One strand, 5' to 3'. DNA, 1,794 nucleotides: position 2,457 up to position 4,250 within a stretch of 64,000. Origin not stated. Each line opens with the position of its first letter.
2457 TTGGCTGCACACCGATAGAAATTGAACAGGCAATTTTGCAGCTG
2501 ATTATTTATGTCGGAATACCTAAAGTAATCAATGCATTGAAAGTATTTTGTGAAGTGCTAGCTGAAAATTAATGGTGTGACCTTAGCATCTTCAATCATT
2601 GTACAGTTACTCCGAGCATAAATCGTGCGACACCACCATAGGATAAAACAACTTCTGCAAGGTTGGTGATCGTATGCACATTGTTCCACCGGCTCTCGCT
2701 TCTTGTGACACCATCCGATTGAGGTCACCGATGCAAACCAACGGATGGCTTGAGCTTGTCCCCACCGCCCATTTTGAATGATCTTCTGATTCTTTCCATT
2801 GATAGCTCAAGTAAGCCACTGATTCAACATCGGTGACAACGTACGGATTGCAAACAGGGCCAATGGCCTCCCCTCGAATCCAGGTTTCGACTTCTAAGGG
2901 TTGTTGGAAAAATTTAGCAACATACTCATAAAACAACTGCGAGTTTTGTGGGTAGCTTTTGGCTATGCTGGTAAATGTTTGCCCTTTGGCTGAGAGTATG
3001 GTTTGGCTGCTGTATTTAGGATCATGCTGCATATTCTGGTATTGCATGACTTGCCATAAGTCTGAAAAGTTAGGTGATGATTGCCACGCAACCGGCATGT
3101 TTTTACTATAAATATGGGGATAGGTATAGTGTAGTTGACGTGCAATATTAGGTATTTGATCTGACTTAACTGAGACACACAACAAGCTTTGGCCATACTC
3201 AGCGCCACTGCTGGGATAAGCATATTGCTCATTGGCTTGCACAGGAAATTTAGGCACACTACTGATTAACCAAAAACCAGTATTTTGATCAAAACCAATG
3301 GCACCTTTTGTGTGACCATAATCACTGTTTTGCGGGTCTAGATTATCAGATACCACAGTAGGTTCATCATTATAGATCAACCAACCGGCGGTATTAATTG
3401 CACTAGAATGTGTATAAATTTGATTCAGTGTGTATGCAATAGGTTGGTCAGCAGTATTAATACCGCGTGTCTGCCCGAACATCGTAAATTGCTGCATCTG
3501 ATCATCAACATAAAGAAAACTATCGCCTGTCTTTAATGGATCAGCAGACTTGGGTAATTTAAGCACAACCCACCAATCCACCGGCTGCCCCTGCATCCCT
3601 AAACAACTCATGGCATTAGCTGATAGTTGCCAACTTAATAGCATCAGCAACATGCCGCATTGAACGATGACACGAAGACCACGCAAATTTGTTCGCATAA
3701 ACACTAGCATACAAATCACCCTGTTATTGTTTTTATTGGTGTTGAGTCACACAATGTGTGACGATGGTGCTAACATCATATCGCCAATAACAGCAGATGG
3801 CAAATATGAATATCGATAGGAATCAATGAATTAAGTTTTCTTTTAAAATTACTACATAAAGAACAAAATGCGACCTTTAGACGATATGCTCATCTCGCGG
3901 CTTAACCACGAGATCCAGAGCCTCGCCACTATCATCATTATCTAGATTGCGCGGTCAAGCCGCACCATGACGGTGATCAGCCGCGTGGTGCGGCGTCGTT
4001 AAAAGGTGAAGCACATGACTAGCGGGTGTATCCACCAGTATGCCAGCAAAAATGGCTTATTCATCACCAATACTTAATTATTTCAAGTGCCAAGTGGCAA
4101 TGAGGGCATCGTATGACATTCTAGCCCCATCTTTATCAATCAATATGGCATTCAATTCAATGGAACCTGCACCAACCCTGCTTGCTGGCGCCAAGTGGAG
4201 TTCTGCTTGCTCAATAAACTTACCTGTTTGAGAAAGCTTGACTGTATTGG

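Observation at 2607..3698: Secreted DNase II-family (acid DNase, PLD-like) nuclease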

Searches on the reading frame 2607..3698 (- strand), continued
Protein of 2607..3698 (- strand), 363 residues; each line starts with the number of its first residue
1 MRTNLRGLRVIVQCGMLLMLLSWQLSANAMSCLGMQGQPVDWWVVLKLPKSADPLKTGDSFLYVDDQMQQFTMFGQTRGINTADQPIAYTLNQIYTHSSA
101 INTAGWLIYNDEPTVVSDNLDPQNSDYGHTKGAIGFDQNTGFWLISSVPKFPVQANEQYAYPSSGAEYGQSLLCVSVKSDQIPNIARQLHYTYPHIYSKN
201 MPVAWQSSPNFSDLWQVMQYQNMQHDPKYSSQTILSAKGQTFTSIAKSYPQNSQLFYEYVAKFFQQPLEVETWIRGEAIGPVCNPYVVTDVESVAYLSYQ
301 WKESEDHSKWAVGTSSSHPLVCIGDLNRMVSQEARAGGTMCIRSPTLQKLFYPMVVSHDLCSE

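Call 72: predict_structure(alignment_id=A4)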
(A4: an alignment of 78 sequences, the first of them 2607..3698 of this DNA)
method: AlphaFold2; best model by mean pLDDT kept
length: 363 residues; sequences in the alignment: 78
mean_pLDDT: 93.4   pTM: 0.91
mean pLDDT of the five models: 93.4, 93.4, 92.9, 91.8, 91.4
residues with pLDDT >= 90: 303; 70-90: 45; 50-70: 14; < 50: 1
segments of 3 or more residues with pLDDT < 50: none
pLDDT, mean of each block of 10 residues (from residue 1): 75 92 80 97 98 93 98 89 97 93 95 77 74 98 98 97 96 98 98 96 97 97 87 98 94 92 98 92 97 97 97 98 96 95 98 97 85
secondary structure, 60 per line:
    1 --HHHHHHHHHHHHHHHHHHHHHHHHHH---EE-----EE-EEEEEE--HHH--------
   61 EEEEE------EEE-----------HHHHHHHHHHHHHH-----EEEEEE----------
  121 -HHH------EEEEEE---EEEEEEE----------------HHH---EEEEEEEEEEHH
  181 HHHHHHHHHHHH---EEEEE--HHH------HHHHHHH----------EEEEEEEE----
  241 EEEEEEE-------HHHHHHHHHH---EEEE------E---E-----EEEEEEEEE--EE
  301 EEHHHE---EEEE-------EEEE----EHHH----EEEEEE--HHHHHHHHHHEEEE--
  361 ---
elements in order: H3-28 E42-47 E61-65 E72-74 H86-99 E105-110 E131-136 E140-146 E169-178 H179-192 E196-200 H212-218 E229-236 E241-247 H255-264 E268-271 E288-296 E299-302 E310-313 E321-324 E337-342 H345-354 E355-358

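Call 73: search_protein_families(library=pfam, proteins=[L011:7094-8620:+, L014:102-4388:+, L003:4435-5865:+, L031:8637-9647:+, L050:2966-5704:+], max_evalue=0.00001)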
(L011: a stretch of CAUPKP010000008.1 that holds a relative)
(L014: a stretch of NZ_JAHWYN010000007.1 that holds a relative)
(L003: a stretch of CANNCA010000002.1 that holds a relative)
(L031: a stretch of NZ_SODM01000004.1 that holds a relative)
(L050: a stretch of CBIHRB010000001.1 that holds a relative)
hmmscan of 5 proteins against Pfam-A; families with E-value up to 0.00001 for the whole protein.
L011:7094-8620:+ (508 aa): 1 family
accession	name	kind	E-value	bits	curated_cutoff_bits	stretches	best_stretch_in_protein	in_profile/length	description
PF04185.19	Phosphoesterase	-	1.5e-69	235.3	23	1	16-423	1-355/356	Phosphoesterase family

L014:102-4388:+ (1428 aa): 6 families
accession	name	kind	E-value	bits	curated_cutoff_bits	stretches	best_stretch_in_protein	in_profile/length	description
PF20256.3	MoCoBD_2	-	1.1e-64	219.1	27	1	1010-1341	2-283/283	Molybdopterin cofactor-binding domain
PF02738.23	MoCoBD_1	-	1.4e-59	201.6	27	1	763-985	29-244/244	Molybdopterin cofactor-binding domain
PF01799.25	Fer2_2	-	4.1e-21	75.3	30.3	1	69-132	10-74/75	[2Fe-2S] binding domain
PF00941.27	FAD_binding_5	-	6.7e-21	75.3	27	1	183-344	4-138/170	FAD binding domain in molybdopterin dehydrogenase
PF03450.22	CO_deh_flav_C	-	9.9e-15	55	25.5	1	392-499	4-99/102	CO dehydrogenase flavoprotein C-terminal domain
PF01315.27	Ald_Xan_dh_C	-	3.4e-08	34.2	31.3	1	599-671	29-103/110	Aldehyde oxidase and xanthine dehydrogenase, a/b hammerhead domain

L003:4435-5865:+ (476 aa): 0 families

L031:8637-9647:+ (336 aa): 2 families
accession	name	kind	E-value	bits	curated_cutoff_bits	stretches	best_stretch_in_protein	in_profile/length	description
PF13478.12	XdhC_C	-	3e-31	109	29.7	1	171-314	1-125/125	XdhC Rossmann domain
PF02625.21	XdhC_CoxI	-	3.5e-19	68.9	24.3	1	18-82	4-68/68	XdhC and CoxI family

L050:2966-5704:+ (912 aa): 1 family
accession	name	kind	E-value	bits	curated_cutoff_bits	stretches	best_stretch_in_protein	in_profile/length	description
PF04185.19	Phosphoesterase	-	4e-11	43.1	23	1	540-814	97-356/356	Phosphoesterase family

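Call 75: fold_search(model_id=the predicted structure, library=pdb)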
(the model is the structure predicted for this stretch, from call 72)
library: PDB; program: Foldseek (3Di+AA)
matches with E <= 10: 581; with E <= 0.001: 3
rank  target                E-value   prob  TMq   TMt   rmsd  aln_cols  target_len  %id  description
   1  5i3e_B                3.9e-25  1.00  0.73  0.76   6.0       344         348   28  Crystal structure of putative Putative deoxyribonuclease-2 from Burkholderia thailandensis, E264 (released 2017-02-15)
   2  5i3e_A                1.3e-24  1.00  0.73  0.77   6.3       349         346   28  Crystal structure of putative Putative deoxyribonuclease-2 from Burkholderia thailandensis, E264 (released 2017-02-15)
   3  5unb_B                2.8e-22  1.00  0.67  0.72   6.7       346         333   27  Crystal structure of putative Putative deoxyribonuclease-2 from Burkholderia thailandensis in complex with copper (released 2017-02-15)
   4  2o8r_A                5.7e-03  0.93  0.30  0.18   7.0       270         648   10  Crystal Structure of Polyphosphate Kinase from Porphyromonas Gingivalis (released 2006-12-19)
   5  9urj_A                7.7e-03  0.82  0.28  0.18   8.0       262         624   12  binary complex of polyP-bound polyphosphate kinase 1 (PPK1) (released 2026-03-04)
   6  7krj_A                1.0e-02  0.04  0.09  0.07  20.6       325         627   10  The GR-Maturation Complex: Glucocorticoid Receptor in complex with Hsp90 and co-chaperone p23 (released 2022-01-12)
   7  1mu7_A                1.3e-02  0.80  0.32  0.29  10.3       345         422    8  Crystal Structure of a Human Tyrosyl-DNA Phosphodiesterase (Tdp1)-Tungstate Complex (released 2003-01-07)
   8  5nwa_A                2.1e-02  0.72  0.32  0.27   9.6       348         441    9  Crystal structure of the complex of Tdp1 with duplex DNA (released 2018-01-10)
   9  5h7z_A                2.1e-02  0.08  0.13  0.15  17.8       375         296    8  Apo structure of immunity protein TplEi of T6SS from Pseudomonas aeruginosa (released 2017-10-04)
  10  9uuh_A                2.4e-02  0.80  0.31  0.19   6.6       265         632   12  binary complex of ATP-bound polyphosphate kinase 1 (PPK1) (released 2026-03-04)
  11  1nop_B                2.4e-02  0.75  0.33  0.28   8.9       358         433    8  Crystal structure of human tyrosyl-DNA phosphodiesterase (Tdp1) in complex with vanadate, DNA and a human topoisomeras (released 2003-03-11)
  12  1ju2_A                2.4e-02  0.06  0.11  0.08  17.7       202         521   11  Crystal structure of the hydroxynitrile lyase from almond (released 2002-09-04)
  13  1jy1                  2.5e-02  0.72  0.32  0.27  10.1       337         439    9  CRYSTAL STRUCTURE OF HUMAN TYROSYL-DNA PHOSPHODIESTERASE (TDP1) (released 2002-02-20)
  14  8ffv_A                2.5e-02  0.03  0.08  0.06  20.6       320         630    9  Cryo-EM structure of the GR-Hsp90-FKBP52 complex (released 2023-11-01)
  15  5nw9_A                3.2e-02  0.77  0.34  0.30   8.3       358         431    9  Crystal structure of the complex of Tdp1 with duplex DNA (released 2018-01-10)
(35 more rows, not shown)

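Call 76: search_protein_families(library=pfam, proteins=[L085:1732-2367:-, L086:10583-10942:+], max_evalue=0.00001)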
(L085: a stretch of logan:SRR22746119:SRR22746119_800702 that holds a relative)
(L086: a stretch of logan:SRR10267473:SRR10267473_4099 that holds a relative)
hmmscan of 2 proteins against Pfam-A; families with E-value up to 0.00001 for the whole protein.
L085:1732-2367:- (211 aa): 1 family
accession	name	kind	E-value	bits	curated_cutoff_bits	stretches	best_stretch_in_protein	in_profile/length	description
PF04127.22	DFP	-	3.9e-72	242.4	22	1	2-183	1-186/186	DNA/pantothenate metabolism flavoprotein C-terminal domain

L086:10583-10942:+ (119 aa): 1 family
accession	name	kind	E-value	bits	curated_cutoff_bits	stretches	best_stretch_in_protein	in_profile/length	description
PF07978.19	NIPSNAP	-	2e-12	47.6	22.3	0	5-43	3-42/102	NIPSNAP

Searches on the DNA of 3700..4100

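Call 84: search_rna_families(source=window, start=3700, end=4100, threshold=evalue, max_evalue=1)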
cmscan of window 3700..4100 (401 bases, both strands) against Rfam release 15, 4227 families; matches with E-value up to 1: 1.
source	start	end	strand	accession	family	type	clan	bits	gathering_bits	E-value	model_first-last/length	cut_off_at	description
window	4029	4071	-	RF01305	sR51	Gene; snRNA; snoRNA; CD-box;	-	19.7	38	0.098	1-56/56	no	Small nucleolar RNA sR51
